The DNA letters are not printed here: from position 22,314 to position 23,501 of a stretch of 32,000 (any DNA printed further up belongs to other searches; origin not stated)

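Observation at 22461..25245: Candidate new two-gene defence module: fused OLD-family ATPase-Toprim nuclease coupled to an unrecognisable 296-aa coiled-coil protein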

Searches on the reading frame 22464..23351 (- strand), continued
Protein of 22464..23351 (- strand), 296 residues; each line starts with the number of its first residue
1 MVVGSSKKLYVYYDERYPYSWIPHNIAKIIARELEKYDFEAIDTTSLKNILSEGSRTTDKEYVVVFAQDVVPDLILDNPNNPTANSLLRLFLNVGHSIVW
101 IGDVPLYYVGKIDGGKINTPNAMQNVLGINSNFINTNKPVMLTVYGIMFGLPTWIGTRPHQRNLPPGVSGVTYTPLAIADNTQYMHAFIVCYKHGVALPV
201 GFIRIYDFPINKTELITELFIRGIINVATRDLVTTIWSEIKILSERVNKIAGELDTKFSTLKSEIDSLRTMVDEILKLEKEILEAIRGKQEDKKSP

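Call 53: search_protein_families(library=padloc, proteins=[P0158, P0161, P0165, P0151, P0139, P0136, P0179, P0176, P0143, P0172], max_evalue=0.0001)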
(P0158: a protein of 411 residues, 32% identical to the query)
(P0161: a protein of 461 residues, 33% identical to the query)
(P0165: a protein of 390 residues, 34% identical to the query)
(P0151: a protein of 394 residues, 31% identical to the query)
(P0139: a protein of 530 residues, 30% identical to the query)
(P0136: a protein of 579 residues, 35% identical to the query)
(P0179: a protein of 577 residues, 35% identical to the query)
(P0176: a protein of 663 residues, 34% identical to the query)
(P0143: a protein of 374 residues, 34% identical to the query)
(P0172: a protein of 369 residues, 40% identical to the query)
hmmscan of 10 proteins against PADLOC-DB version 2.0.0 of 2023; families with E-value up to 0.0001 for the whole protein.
P0158 (411 aa): 0 families

P0161 (461 aa): 0 families

P0165 (390 aa): 9 families
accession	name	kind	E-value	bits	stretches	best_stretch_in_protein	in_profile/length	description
PDLC05004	PDC-S35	-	9.1e-35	118.5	1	224-382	114-240/265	-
PDLC05005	PDC-S35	-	7.5e-32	109.1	1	220-381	109-237/264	-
PDLC05007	PDC-S35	-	1.1e-30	105.3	2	200-305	108-208/278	-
PDLC05006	PDC-S35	-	6.4e-30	102.2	2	223-298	76-152/231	-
PDLC05003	PDC-S35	-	1.8e-28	97.7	2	220-295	80-159/245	-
PDLC00731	Effector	-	7.1e-07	26.5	1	331-374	228-269/306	TIR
PDLC02371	PycTIR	-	2e-06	25.4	1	230-379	152-259/288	-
PDLC00729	Effector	-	5.9e-06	23.9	0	331-375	77-117/310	TIR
PDLC00732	Effector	-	1.5e-05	22.1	0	332-374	225-265/301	TIR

P0151 (394 aa): 0 families

P0139 (530 aa): 0 families

P0136 (579 aa): 0 families

P0179 (577 aa): 0 families

P0176 (663 aa): 0 families

P0143 (374 aa): 0 families

P0172 (369 aa): 0 families

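Call 66: search_dna_similar(query=window:22464-23351:-, collection=plasmids, mode=protein, max_evalue=0.001)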
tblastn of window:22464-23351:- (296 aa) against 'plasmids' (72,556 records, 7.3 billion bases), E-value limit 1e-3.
Records with a match: 1; places in all: 1; records where one place covers at least 80% of the query: 1.
Best place of each record, by identity: 60-80% 1.
By first word of the organism name: Methanocaldococcus 1.
By predicted mobility (MOB-suite, as given by PLSDB): non-mobilizable 1.
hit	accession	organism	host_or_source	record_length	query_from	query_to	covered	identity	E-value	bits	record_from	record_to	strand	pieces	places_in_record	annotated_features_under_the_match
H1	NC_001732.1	Methanocaldococcus jannaschii DSM 2661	-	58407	5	294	98%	63.9%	4e-111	360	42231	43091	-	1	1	hypothetical protein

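Call 67: search_dna_similar(query=window:22464-23351:-, collection=phages, mode=protein, max_evalue=0.001)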
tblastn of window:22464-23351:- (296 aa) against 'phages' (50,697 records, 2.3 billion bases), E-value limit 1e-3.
No match.

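Call 68: get_annotated_region(hit=H1, flank=7000)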
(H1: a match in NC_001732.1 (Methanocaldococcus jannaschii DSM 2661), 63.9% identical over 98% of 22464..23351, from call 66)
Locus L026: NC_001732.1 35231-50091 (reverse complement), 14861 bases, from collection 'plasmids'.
description: Methanocaldococcus jannaschii DSM 2661 plasmid pDSM2661_1, complete sequence
organism: Methanocaldococcus jannaschii DSM 2661 (NCBI taxid 243232)
taxonomy: Archaea; Euryarchaeota; Methanococci; Methanococcales; Methanocaldococcaceae; Methanocaldococcus; Methanocaldococcus jannaschii; Methanocaldococcus jannaschii DSM 2661
host: -; source: -; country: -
typing (MOB-suite, as given by PLSDB): non-mobilizable; replicon rep_cluster_1119,rep_cluster_88
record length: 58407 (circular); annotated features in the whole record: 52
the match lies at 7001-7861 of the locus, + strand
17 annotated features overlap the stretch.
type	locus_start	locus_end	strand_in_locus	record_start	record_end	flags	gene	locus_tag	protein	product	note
CDS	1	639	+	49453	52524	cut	-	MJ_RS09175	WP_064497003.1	HsdR family type I site-specific deoxyribonuclease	GO:0009307 - DNA restriction-modification system [Evidence IEA]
CDS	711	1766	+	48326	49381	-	-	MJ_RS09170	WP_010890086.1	transglutaminase-like domain-containing protein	-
CDS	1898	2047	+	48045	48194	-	-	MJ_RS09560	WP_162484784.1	hypothetical protein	-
CDS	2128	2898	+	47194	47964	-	-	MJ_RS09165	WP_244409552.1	PIN domain-containing protein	-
CDS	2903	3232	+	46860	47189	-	-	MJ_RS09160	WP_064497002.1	hypothetical protein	-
CDS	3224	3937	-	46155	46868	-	-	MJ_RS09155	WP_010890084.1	hypothetical protein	-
CDS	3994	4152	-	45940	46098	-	-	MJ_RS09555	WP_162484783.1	hypothetical protein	-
CDS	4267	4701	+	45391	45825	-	-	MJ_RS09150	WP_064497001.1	EVE domain-containing protein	-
CDS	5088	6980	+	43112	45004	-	-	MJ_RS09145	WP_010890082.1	ATP-dependent endonuclease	-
CDS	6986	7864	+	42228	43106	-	-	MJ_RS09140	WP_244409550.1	hypothetical protein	-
CDS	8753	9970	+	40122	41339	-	-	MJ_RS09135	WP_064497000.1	hypothetical protein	-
CDS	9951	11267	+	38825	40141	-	-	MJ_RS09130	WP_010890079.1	hypothetical protein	-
CDS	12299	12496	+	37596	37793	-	-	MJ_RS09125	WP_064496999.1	antitoxin family protein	-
CDS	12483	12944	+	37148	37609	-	-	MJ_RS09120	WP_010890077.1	type II toxin-antitoxin system VapC family toxin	-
CDS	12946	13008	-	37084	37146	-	-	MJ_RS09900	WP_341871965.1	hypothetical protein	-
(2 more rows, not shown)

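Call 81: fold_search(model_id=the predicted structure, library=viral)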
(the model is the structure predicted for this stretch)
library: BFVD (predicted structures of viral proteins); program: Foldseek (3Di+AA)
matches with E <= 10: 253; with E <= 0.001: 0
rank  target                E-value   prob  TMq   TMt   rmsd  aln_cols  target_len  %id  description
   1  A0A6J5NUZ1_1          1.0e-01  0.57  0.37  0.13   6.9       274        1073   10  Peptidoglycan binding-like [uncultured Caudovirales phage]
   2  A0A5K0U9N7            1.1e-01  0.35  0.33  0.35   9.5       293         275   11  Type 1 glutamine amidotransferase [Yasminevirus sp. GU-2018]
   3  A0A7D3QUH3            1.3e-01  0.38  0.19  0.25   6.2       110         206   14  Signal transduction response regulator protein receiver domain protein [Fadolivirus FV1/VV64]
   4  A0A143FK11            3.1e-01  0.14  0.17  0.29   7.3       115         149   19  (no name in the UniProt tables at hand)
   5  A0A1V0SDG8            4.7e-01  0.18  0.22  0.19   8.2       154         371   10  Caspase domain protein [Indivirus ILV1]
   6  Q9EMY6                5.0e-01  0.20  0.19  0.25   7.1       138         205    8  AMV063 [Amsacta moorei entomopoxvirus]
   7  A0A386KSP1            5.0e-01  0.04  0.11  0.15  14.9       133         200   15  Uncharacterized protein [Caulobacter phage Kronos]
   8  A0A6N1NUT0            5.3e-01  0.21  0.21  0.18   5.3       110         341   19  Spore protein YkvP/CgeB glycosyl transferase-like domain-containing protein [Tupanvirus soda lake]
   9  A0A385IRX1            5.3e-01  0.20  0.18  0.15   7.1       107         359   17  (no name in the UniProt tables at hand)
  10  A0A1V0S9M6            5.3e-01  0.13  0.19  0.12   8.8       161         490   11  AIR carboxylase [Catovirus CTV1]
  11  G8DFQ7                5.6e-01  0.15  0.21  0.09   7.6       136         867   15  (no name in the UniProt tables at hand)
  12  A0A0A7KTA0            6.3e-01  0.14  0.19  0.24   6.8       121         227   12  Asb018 [Agrotis segetum nucleopolyhedrovirus B]
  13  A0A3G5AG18            6.3e-01  0.13  0.19  0.08   5.6       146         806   15  Putative WcaK-like polysaccharide pyruvyl transferase [Satyrvirus sp.]
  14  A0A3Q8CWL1            6.7e-01  0.14  0.17  0.17   6.7       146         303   10  (no name in the UniProt tables at hand)
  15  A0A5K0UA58            7.6e-01  0.15  0.19  0.06   6.6       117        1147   13  histidine kinase [Yasminevirus sp. GU-2018]
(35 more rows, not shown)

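Call 87: search_protein_families(library=pfam, proteins=[P0033, P0031, P0026, P0034, L026:4267-4701:+, L010:6483-7394:+, L008:1802-2710:+], max_evalue=0.01)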
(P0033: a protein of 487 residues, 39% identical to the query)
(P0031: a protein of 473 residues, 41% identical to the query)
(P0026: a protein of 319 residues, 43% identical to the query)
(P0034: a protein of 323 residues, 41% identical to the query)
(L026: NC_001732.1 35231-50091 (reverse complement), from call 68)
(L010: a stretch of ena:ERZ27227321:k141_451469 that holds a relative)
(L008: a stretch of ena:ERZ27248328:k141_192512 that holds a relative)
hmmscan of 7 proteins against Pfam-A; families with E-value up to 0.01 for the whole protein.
P0033 (487 aa): 0 families

P0031 (473 aa): 0 families

P0026 (319 aa): 0 families

P0034 (323 aa): 3 families
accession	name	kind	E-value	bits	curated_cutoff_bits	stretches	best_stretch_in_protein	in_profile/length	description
PF10046.14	BLOC1_2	-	0.00015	22.5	33.4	1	232-313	18-96/96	Biogenesis of lysosome-related organelles complex-1 subunit 2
PF07889.17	DUF1664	-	0.00045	20.7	34.6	1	237-311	48-123/124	Protein of unknown function (DUF1664)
PF15397.11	DUF4618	-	0.0039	17.1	34.9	1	230-313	142-224/258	Domain of unknown function (DUF4618)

L026:4267-4701:+ (144 aa): 2 families
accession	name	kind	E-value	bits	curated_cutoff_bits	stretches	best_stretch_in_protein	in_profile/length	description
PF01878.24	EVE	-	1.2e-28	100.4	23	1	2-142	1-143/145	EVE domain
PF10539.14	Dev_Cell_Death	-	0.0014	18.8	27.8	1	8-102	7-91/126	Development and cell death domain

L010:6483-7394:+ (303 aa): 0 families

L008:1802-2710:+ (302 aa): 0 families

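Call 91: find_encoding_contigs(protein=P0009, flank=7000, max_places=1)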
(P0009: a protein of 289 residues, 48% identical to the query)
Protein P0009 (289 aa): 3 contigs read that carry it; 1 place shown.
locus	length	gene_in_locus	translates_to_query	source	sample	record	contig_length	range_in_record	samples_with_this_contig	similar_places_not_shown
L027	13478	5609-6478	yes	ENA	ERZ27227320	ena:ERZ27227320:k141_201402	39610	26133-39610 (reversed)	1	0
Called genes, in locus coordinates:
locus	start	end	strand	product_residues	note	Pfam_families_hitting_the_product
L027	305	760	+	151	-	-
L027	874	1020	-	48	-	-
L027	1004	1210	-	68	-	PF01954:AF2212-like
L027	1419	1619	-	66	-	-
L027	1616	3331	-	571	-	-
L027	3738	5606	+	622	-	PF02463:SMC_N (weak), PF11398:DUF2813, PF13175:AAA_15, PF13476:AAA_23, PF13555:AAA_29 (weak), PF13304:AAA_21, PF13175:AAA_15 (weak), PF20469:OLD-like_TOPRIM, +1 more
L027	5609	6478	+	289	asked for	PF27344:MJECL34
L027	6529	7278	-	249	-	-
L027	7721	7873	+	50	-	-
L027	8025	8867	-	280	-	PF02475:TRM5-TYW2_MTfase, PF05050:Methyltransf_21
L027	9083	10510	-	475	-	PF00884:Sulfatase, PF16347:SGSH_C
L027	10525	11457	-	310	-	PF01073:3Beta_HSD, PF01370:Epimerase, PF02719:Polysacc_synt_2, PF04321:RmlD_sub_bind (weak), PF05368:NmrA (faint), PF16363:GDP_Man_Dehyd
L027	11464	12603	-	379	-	PF13439:Glyco_transf_4, PF00534:Glycos_transf_1, PF13692:Glyco_trans_1_4, PF20706:GT4-conflict (weak)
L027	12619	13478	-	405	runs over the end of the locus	PF13439:Glyco_transf_4, PF20706:GT4-conflict (weak), PF00534:Glycos_transf_1, PF13692:Glyco_trans_1_4, PF13524:Glyco_trans_1_2 (weak)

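Call 92: find_encoding_contigs(protein=P0026, flank=7000, max_places=1)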
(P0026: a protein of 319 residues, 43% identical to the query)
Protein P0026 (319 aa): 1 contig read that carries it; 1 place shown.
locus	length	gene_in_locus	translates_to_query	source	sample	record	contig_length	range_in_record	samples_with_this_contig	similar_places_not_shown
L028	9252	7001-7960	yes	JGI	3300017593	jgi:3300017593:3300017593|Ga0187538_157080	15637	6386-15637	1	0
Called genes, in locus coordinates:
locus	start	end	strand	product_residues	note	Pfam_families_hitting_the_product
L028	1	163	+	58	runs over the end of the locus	PF01402:RHH_1 (weak)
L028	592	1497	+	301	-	-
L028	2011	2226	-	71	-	-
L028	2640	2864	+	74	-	-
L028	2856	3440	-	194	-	-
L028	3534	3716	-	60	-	-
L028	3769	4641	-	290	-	-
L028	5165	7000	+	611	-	PF02463:SMC_N (weak), PF11398:DUF2813 (weak), PF13175:AAA_15, PF13476:AAA_23, PF13304:AAA_21 (weak), PF13175:AAA_15 (weak), PF13304:AAA_21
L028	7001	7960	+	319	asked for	PF27344:MJECL34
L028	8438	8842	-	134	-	PF01978:TrmB (weak), PF09339:HTH_IclR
